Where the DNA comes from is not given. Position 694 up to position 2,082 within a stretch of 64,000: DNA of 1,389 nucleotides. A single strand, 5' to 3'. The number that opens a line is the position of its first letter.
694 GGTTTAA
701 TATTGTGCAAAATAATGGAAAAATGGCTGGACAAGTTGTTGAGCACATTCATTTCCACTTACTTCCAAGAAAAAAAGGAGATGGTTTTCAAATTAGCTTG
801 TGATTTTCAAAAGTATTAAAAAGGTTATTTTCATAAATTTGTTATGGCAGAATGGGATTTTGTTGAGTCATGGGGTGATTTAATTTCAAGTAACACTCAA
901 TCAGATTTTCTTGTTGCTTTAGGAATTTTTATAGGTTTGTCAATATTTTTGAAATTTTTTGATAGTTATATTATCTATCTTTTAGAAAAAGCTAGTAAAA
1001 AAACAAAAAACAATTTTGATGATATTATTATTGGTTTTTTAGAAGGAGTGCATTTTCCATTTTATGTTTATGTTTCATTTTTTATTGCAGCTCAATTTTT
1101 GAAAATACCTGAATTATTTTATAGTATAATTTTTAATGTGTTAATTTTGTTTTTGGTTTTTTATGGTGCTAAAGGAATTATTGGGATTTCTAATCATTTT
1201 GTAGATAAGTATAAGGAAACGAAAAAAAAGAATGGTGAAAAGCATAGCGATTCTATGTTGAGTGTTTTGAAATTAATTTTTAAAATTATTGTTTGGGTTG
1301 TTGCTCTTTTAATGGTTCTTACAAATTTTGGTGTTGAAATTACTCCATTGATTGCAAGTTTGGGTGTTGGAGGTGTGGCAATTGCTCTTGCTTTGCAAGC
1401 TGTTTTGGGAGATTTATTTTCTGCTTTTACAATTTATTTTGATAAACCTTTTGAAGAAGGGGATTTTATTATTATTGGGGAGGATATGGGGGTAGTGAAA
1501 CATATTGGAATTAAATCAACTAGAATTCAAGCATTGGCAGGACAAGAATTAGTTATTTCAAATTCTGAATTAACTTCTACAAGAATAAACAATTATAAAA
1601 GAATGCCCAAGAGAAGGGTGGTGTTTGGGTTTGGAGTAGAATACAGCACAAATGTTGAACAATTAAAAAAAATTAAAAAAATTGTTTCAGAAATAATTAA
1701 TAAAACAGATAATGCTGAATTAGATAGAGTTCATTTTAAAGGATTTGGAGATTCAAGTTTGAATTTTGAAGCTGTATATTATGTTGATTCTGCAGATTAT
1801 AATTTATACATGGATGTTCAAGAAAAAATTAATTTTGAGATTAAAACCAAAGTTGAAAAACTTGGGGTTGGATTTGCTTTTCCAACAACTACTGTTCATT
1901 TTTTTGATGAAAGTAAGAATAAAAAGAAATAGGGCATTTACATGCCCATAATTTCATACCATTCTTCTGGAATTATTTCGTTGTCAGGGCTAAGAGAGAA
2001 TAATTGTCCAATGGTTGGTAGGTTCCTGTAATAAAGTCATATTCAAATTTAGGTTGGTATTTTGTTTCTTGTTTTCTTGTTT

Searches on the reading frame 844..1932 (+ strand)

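Call 12: search_protein_families(library=ncbifam, proteins=[window:844-1932:+], max_evalue=0.001)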
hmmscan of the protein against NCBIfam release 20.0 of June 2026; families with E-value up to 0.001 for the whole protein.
window:844-1932:+ (362 aa): 6 families
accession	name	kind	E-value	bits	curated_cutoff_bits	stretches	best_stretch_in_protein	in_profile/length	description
NF007662.0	PRK10334.1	subfamily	1.9e-28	99.5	321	1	145-359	72-283/286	small-conductance mechanosensitive channel MscS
NF047602.1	MscsSHelicob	equivalog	2.5e-27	96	400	1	114-346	20-251/260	small-conductance mechanosensitive channel MscS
NF047601.1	MscSThanab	equivalog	6.5e-22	78.3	500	1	94-353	19-276/280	small-conductance mechanosensitive channel MscS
NF008438.0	PRK11281.1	equivalog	8.7e-15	53.6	991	1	147-360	883-1095/1113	mechanosensitive channel MscK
NF008542.0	PRK11465.1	equivalog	7.5e-13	47.6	596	1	136-289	507-658/741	mechanosensitive channel protein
NF008180.0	PRK10929.1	equivalog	1.7e-06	26.2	809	1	145-277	878-1011/1109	miniconductance mechanosensitive channel MscM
